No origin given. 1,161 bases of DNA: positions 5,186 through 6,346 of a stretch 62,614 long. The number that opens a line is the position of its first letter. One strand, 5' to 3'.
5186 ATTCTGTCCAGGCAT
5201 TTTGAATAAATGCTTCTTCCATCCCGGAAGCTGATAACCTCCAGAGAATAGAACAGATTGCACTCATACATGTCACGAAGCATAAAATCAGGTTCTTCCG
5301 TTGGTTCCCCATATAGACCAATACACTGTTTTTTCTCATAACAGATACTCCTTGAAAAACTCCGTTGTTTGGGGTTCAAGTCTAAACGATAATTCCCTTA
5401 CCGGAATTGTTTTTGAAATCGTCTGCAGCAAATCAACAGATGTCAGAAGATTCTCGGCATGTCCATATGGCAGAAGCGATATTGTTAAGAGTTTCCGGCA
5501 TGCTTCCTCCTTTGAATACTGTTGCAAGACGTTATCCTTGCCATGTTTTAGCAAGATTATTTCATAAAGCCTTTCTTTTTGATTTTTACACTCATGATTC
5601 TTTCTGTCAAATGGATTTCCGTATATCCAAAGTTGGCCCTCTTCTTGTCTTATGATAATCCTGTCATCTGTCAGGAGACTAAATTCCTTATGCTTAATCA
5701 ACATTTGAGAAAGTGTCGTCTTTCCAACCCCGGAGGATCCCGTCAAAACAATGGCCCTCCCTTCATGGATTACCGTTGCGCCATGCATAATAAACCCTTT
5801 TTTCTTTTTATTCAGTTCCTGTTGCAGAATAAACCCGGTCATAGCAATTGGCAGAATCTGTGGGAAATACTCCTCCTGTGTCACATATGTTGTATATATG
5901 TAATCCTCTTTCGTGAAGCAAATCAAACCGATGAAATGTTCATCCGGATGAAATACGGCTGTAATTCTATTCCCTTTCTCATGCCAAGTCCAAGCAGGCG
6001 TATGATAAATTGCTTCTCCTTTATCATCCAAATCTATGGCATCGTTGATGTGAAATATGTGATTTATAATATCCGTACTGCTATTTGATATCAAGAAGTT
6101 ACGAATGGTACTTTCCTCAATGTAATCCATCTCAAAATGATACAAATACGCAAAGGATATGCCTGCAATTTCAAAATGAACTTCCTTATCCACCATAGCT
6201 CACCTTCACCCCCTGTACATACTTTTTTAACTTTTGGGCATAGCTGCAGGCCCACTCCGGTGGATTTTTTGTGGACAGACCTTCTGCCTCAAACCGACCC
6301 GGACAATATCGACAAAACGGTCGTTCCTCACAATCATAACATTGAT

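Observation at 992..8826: Compact uncharacterised radical-SAM RiPP-like operon in an AT-rich island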

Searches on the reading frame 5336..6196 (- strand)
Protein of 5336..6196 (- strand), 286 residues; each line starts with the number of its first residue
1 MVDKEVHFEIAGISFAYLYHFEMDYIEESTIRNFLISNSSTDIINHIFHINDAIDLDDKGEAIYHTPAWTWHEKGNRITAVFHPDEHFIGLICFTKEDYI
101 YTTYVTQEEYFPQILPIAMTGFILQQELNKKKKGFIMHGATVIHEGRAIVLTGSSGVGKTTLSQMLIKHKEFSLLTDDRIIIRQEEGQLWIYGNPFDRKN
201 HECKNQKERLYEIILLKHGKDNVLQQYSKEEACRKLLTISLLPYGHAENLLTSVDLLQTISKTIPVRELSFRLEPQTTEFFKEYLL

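Call 3: search_protein_families(library=pfam, proteins=[window:5336-6196:-], max_evalue=0.01)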
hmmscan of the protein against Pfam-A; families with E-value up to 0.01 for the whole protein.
window:5336-6196:- (286 aa): 10 families
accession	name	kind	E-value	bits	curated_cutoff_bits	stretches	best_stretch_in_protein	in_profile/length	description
PF07475.17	Hpr_kinase_C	-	2.2e-06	27.7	33.3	1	136-189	8-60/171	HPr Serine kinase C-terminal domain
PF00005.33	ABC_tran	-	2.4e-05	25.4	25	1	143-208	8-56/137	ABC transporter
PF20720.3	nSTAND3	-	9e-05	22.7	27.2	1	142-169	13-40/155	Novel STAND NTPase 3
PF03193.22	RsgA_GTPase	-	0.0002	21.7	30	1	91-171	57-131/174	RsgA GTPase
PF13238.12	AAA_18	-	0.0012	19.8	29.4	1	149-196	1-44/128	AAA domain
PF13401.12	AAA_22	-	0.0012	19.5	27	1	145-175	4-37/130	AAA domain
PF13671.12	AAA_33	-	0.0015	19.3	27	1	149-186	2-39/143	AAA domain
PF01293.25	PEPCK_ATP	-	0.0024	17.1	26.5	1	127-185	189-245/465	Phosphoenolpyruvate carboxykinase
PF02367.23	TsaE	-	0.0069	16.8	26.6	0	140-170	15-45/128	Threonylcarbamoyl adenosine biosynthesis protein TsaE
PF13521.12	AAA_28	-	0.0077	16.9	27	0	149-173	2-26/164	AAA domain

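Call 4: search_protein_families(library=ncbifam, proteins=[window:5336-6196:-], max_evalue=0.01)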
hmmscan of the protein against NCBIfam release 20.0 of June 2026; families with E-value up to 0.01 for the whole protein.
window:5336-6196:- (286 aa): 15 families
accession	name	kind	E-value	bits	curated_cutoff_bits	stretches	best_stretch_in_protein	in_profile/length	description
TIGR04352.1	HprK_rel_A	equivalog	1.6e-08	34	200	1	130-201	92-162/280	HprK-related kinase A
TIGR04355.1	HprK_rel_B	hypoth_equivalog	4.8e-08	32.5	200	1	131-193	141-202/351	HprK-related kinase B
TIGR00679.1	hpr-ser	equivalog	1.1e-05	24.8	240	1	124-188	124-184/300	HPr(Ser) kinase/phosphatase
NF003883.0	PRK05428.2-1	equivalog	0.00024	20.6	252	1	135-188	16-69/189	HPr kinase/phosphorylase-related protein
TIGR00152.1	TIGR00152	equivalog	0.00039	20.3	65.55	1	149-183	2-36/188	dephospho-CoA kinase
NF041574.1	antitoxPezT_Strep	equivalog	0.002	17.4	470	1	136-173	22-57/251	type II toxin-antitoxin system toxin PezT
TIGR02769.1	nickel_nikE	equivalog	0.0044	16.5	332.55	1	137-167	27-58/265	nickel import ATP-binding protein NikE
NF000168.2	ABCF_Msr_all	exception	0.005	15.5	680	1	128-171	304-347/487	Msr family ABC-F type ribosomal protection protein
TIGR03608.1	L_ocin_972_ABC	subfamily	0.0052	16.3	254.85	1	140-172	18-50/206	putative bacteriocin export ABC transporter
TIGR02788.1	VirB11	equivalog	0.0052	15.9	249.95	1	133-169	134-167/308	P-type DNA transfer ATPase VirB11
TIGR03263.1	guanyl_kin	equivalog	0.0057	16.3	160.45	1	147-170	2-25/180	guanylate kinase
TIGR00955.1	3a01204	subfamily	0.0057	15.3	736.35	1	129-174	33-79/617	pigment precursor permease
TIGR00956.1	3a01205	subfamily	0.006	14.2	1959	1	122-183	765-826/1394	pleiotropic drug resistance family protein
NF003229.0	PRK04195.1-5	equivalog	0.0086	14.8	280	0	124-173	21-71/413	replication factor C large subunit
TIGR04249.1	SCM_chp_ScmC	equivalog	0.0093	15.3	125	0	132-187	123-177/292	SynChlorMet cassette protein ScmC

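Call 21: find_homologous_proteins(query=window:5336-6196:-, max_evalue=0.001)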
Query window:5336-6196:- (286 aa): 5 proteins with E <= 0.001 among 870 candidates.
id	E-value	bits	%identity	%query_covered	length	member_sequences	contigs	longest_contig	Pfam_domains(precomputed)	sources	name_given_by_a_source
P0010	6.8e-189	644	100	100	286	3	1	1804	PF07475.18,PF27840.1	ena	-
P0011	2.9e-67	245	46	99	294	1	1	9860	PF27840.1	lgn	-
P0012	4.0e-54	202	44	83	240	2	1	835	PF07475.18,PF27840.1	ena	-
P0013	7.0e-43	165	36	99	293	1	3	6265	PF27840.1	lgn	-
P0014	4.6e-42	162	45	64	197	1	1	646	PF07475.18,PF27840.1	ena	-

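Call 22: find_encoding_contigs(protein=P0011, flank=10000, max_places=4)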
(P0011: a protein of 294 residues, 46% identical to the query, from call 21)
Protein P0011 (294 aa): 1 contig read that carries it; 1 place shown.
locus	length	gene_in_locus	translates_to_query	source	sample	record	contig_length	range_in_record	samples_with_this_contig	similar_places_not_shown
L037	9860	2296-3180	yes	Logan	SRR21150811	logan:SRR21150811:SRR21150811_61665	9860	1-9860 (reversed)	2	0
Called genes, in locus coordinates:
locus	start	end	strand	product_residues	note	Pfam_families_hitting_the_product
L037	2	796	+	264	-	?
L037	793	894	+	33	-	-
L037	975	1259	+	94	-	PF05402:PqqD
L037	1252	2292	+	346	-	PF04055:Radical_SAM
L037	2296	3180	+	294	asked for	PF27840:ScmC (weak)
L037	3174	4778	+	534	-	PF00664:ABC_membrane, PF02463:SMC_N (faint), PF00005:ABC_tran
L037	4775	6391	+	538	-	PF00664:ABC_membrane, PF00005:ABC_tran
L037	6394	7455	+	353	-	-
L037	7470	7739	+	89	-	PF00550:PP-binding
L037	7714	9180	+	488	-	-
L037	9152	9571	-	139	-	PF13669:Glyoxalase_4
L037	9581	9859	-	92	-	?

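Call 23: find_encoding_contigs(protein=P0013, flank=10000, max_places=4)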
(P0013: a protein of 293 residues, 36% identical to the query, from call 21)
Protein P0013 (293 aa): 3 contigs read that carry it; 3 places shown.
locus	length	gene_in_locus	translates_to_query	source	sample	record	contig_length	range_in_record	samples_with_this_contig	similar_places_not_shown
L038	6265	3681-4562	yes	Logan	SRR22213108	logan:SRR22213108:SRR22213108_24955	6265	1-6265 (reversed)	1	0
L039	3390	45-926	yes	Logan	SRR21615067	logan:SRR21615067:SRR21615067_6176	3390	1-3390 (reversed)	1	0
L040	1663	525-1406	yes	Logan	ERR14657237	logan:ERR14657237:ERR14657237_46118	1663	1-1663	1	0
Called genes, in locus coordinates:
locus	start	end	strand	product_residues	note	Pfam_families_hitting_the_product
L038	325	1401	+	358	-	PF04055:Radical_SAM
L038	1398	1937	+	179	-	PF00551:Formyl_trans_N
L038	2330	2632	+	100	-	PF05402:PqqD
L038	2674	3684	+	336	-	PF04055:Radical_SAM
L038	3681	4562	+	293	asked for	PF27840:ScmC (weak)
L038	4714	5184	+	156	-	-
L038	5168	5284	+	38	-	-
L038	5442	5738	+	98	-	PF00550:PP-binding (weak)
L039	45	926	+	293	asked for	PF27840:ScmC (weak)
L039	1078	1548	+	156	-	-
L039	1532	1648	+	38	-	-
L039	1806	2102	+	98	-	PF00550:PP-binding (weak)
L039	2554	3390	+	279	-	?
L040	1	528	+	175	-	?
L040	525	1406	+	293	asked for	PF27840:ScmC (weak)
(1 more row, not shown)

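Call 24: find_encoding_contigs(protein=P0010, flank=10000, max_places=6)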
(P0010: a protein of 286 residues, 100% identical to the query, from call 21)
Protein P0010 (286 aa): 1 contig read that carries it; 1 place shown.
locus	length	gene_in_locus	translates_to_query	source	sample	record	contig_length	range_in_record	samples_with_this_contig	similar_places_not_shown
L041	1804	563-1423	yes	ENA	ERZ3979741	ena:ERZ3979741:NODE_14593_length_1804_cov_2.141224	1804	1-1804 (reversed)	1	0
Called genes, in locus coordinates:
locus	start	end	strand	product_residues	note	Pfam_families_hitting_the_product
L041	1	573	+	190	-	?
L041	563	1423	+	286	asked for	PF27840:ScmC, PF07475:Hpr_kinase_C (weak)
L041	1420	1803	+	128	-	?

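Call 30: search_protein_families(library=ncbifam, proteins=[L037:6388-7455:+, L037:7452-7739:+, L037:7651-9180:+, L037:975-1259:+, L037:1252-2292:+, L037:2296-3180:+], max_evalue=0.001)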
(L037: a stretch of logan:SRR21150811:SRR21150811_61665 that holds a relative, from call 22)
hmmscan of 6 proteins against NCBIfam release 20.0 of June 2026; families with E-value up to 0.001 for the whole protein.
L037:6388-7455:+ (355 aa): 0 families

L037:7452-7739:+ (95 aa): 8 families
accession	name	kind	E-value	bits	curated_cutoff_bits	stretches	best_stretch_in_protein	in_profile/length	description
NF005480.0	PRK07081.1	equivalog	4.4e-09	36.2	72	1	10-80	2-74/83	acyl carrier protein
NF003464.0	PRK05087.1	equivalog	8e-07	29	68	1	8-75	2-70/78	D-alanine--poly(phosphoribitol) ligase subunit DltC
NF002149.0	PRK00982.1-3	equivalog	1.9e-05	24.5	106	1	8-60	3-56/78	acyl carrier protein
NF002148.0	PRK00982.1-2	subfamily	3.4e-05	23.6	71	1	7-62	3-59/79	acyl carrier protein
NF002151.0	PRK00982.1-5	equivalog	0.00013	22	92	1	9-62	4-58/78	acyl carrier protein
NF002150.0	PRK00982.1-4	subfamily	0.00037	20.7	66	1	7-62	4-60/80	acyl carrier protein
NF052616.1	ACP_for_OlsHI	equivalog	0.0005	20.4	130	1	20-79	17-77/83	ornithine lipid biosynthesis acyl carrier protein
TIGR00517.1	acyl_carrier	equivalog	0.00056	19.7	70.45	1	8-63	3-59/77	acyl carrier protein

L037:7651-9180:+ (509 aa): 2 families
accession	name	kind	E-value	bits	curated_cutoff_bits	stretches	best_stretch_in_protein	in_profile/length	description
TIGR01686.1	FkbH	subfamily_domain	1.3e-49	169.1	146.65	1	192-478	3-289/323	FkbH domain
TIGR01681.1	HAD-SF-IIIC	subfamily_domain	7.7e-12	46.2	35.75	1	193-315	1-131/132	HAD-IIIC family phosphatase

L037:975-1259:+ (94 aa): 1 family
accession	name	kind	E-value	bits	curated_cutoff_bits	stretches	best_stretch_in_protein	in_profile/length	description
NF033530.1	lasso_PqqD_Strm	exception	0.00096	19.3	70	0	40-90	28-77/78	lasso peptide biosynthesis PqqD family chaperone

L037:1252-2292:+ (346 aa): 71 families (the best 25 are shown)
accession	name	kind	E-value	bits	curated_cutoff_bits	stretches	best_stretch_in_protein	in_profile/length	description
NF047865.1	rSAM_PapB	equivalog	8.7e-21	74.5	340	1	31-312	8-313/330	PapB family radical SAM/SPASM ranthipeptide maturase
TIGR04055.1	rSAM_NirJ2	equivalog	9.4e-21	74.7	500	1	32-186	6-163/326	putative heme d1 biosynthesis radical SAM protein NirJ2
TIGR04303.1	GeoRSP_rSAM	equivalog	9.8e-20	71.4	400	1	32-222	11-202/325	GeoRSP system radical SAM/SPASM protein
TIGR02666.1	moaA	equivalog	1.6e-19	70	284.05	1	30-202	14-198/336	GTP 3',8-cyclase MoaA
TIGR04051.1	rSAM_NirJ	equivalog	2.6e-19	69.4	515.45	1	32-193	8-172/354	heme d1 biosynthesis radical SAM protein NirJ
TIGR03962.1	mycofact_rSAM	equivalog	1e-18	67.7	265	1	30-333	16-331/339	mycofactocin radical SAM maturase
TIGR04317.1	W_rSAM_matur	equivalog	1.3e-18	67.2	380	1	25-164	3-143/349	tungsten cofactor oxidoreductase radical SAM maturase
TIGR04545.1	rSAM_ahbD_hemeb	equivalog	1.6e-18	67.2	500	1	31-188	5-166/339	heme b synthase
TIGR04082.1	rSAM_for_selen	equivalog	1e-17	64.1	350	1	32-333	205-515/516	thio(seleno)oxazole modification radical SAM maturase SbtM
TIGR04250.1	SCM_rSAM_ScmE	equivalog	3.4e-17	62.4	400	1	30-177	7-158/358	SynChlorMet cassette radical SAM/SPASM protein ScmE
TIGR04340.1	rSAM_ACGX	hypoth_equivalog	6.3e-17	61.8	400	1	31-226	8-214/341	radical SAM/SPASM domain protein, ACGX system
TIGR02668.1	moaA_archaeal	equivalog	9.8e-17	60.9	325.25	1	25-162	9-148/303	GTP 3',8-cyclase MoaA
TIGR04403.1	rSAM_skfB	equivalog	5.9e-16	58.3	300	1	30-286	108-368/402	sporulation killing factor system radical SAM maturase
NF001199.0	PRK00164.2-1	equivalog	8.3e-16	58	231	1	24-160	10-148/308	GTP 3',8-cyclase MoaA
TIGR04054.1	rSAM_NirJ1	equivalog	1.7e-15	56.6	650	1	30-190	40-203/387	putative heme d1 biosynthesis radical SAM protein NirJ1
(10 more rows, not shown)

L037:2296-3180:+ (294 aa): 3 families
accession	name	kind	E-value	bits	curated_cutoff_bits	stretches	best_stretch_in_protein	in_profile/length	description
TIGR04355.1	HprK_rel_B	hypoth_equivalog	2.4e-08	33.5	200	1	132-198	137-202/351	HprK-related kinase B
TIGR04352.1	HprK_rel_A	equivalog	4.8e-07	29.2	200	1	135-206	92-162/280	HprK-related kinase A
TIGR00679.1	hpr-ser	equivalog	0.00053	19.3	240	1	141-200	133-192/300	HPr(Ser) kinase/phosphatase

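Call 79: predict_structure(alignment_id=A8)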
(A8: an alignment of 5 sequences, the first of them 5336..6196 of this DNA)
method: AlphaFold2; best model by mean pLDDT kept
length: 286 residues; sequences in the alignment: 5
mean_pLDDT: 84.3   pTM: 0.80
mean pLDDT of the five models: 84.3, 80.8, 80.4, 78.9, 70.2
residues with pLDDT >= 90: 83; 70-90: 176; 50-70: 27; < 50: 0
segments of 3 or more residues with pLDDT < 50: none
pLDDT, mean of each block of 10 residues (from residue 1): 85 90 67 79 91 70 86 88 89 87 82 77 85 84 91 81 86 87 86 76 83 91 92 91 74 88 93 83 84
secondary structure, 60 per line:
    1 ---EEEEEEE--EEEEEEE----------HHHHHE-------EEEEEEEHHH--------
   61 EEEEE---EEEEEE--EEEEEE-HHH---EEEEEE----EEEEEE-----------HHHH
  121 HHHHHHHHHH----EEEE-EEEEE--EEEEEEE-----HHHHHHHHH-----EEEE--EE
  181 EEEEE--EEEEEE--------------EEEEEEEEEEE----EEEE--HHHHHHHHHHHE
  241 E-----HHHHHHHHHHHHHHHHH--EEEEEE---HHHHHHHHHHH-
elements in order: E4-10 E13-19 H30-34 E43-49 E61-65 E69-74 E77-82 E90-95 E100-105 H117-130 E135-138 E140-144 E147-153 H159-167 E173-176 E179-185 E188-193 E208-218 E223-226 H229-239 H247-263 E266-271 H275-285

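Call 82: fold_search(model_id=the predicted structure, library=pdb)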
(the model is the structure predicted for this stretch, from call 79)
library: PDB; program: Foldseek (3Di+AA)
matches with E <= 10: 781; with E <= 0.001: 131
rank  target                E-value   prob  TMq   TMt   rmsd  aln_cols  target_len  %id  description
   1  1oen                  6.4e-08  1.00  0.52  0.31   8.0       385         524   10  PHOSPHOENOLPYRUVATE CARBOXYKINASE (released 1996-11-08)
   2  2pc9_C                1.2e-07  1.00  0.52  0.32   8.3       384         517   14  Crystal Structure Of ATP-Dependent Phosphoenolpyruvate Carboxykinase From Thermus thermophilus HB8 (released 2007-10-02)
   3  6asn                  1.5e-07  1.00  0.56  0.33  10.0       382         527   11  E. coli phosphoenolpyruvate carboxykinase K212I F216V mutant bound to methanesulfonate (released 2018-08-29)
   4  2zci_A                2.6e-07  1.00  0.48  0.27  10.9       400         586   10  Structure of a GTP-dependent bacterial PEP-carboxykinase from Corynebacterium glutamicum (released 2008-04-15)
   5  6at3_A                2.8e-07  1.00  0.49  0.29  11.0       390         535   11  E. coli phosphoenolpyruvate carboxykinase Y207F mutant bound to thiosulfate and oxaloacetate (released 2018-08-29)
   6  2pc9_D                5.1e-07  1.00  0.53  0.32   8.8       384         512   13  Crystal Structure Of ATP-Dependent Phosphoenolpyruvate Carboxykinase From Thermus thermophilus HB8 (released 2007-10-02)
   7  1xkv_B                5.7e-07  1.00  0.53  0.32   7.9       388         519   13  Crystal Structure Of ATP-Dependent Phosphoenolpyruvate Carboxykinase From Thermus thermophilus HB8 (released 2005-10-11)
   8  1j3b_B                5.7e-07  1.00  0.48  0.29   9.9       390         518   12  Crystal structure of ATP-dependent phosphoenolpyruvate carboxykinase from Thermus thermophilus HB8 (released 2003-02-11)
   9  2pc9_A                6.8e-07  1.00  0.52  0.31   9.2       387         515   14  Crystal Structure Of ATP-Dependent Phosphoenolpyruvate Carboxykinase From Thermus thermophilus HB8 (released 2007-10-02)
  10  2pc9_B                7.3e-07  1.00  0.51  0.32   8.7       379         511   14  Crystal Structure Of ATP-Dependent Phosphoenolpyruvate Carboxykinase From Thermus thermophilus HB8 (released 2007-10-02)
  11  6at3_B                7.3e-07  1.00  0.50  0.30  10.7       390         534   10  E. coli phosphoenolpyruvate carboxykinase Y207F mutant bound to thiosulfate and oxaloacetate (released 2018-08-29)
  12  1ylh                  1.1e-06  1.00  0.54  0.32   8.2       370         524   11  Crystal Structure of Phosphoenolpyruvate Carboxykinase from Actinobaccilus succinogenes in Complex with Manganese and Py (released 2005-06-28)
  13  1j3b_A                1.3e-06  1.00  0.50  0.30   9.6       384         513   13  Crystal structure of ATP-dependent phosphoenolpyruvate carboxykinase from Thermus thermophilus HB8 (released 2003-02-11)
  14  6v2n                  1.4e-06  1.00  0.50  0.30  11.0       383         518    9  Crystal structure of E. coli phosphoenolpyruvate carboxykinase mutant Lys254Ser (released 2019-12-25)
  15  1yvy_A                1.5e-06  1.00  0.52  0.32  11.1       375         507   10  Crystal structure of Anaerobiospirillum succiniciproducens phosphoenolpyruvate carboxykinase (released 2005-07-26)
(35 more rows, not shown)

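Call 89: search_protein_families(library=pfam, proteins=[L038:4648-5184:+, L038:310-1401:+], max_evalue=0.001)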
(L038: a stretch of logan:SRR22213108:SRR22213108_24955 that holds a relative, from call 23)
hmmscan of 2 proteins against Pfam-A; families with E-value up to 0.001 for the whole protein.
L038:4648-5184:+ (178 aa): 0 families

L038:310-1401:+ (363 aa): 1 family
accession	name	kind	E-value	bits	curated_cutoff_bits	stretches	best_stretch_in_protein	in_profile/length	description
PF04055.27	Radical_SAM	-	4.1e-13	50.3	29.5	1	48-202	1-149/166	Radical SAM superfamily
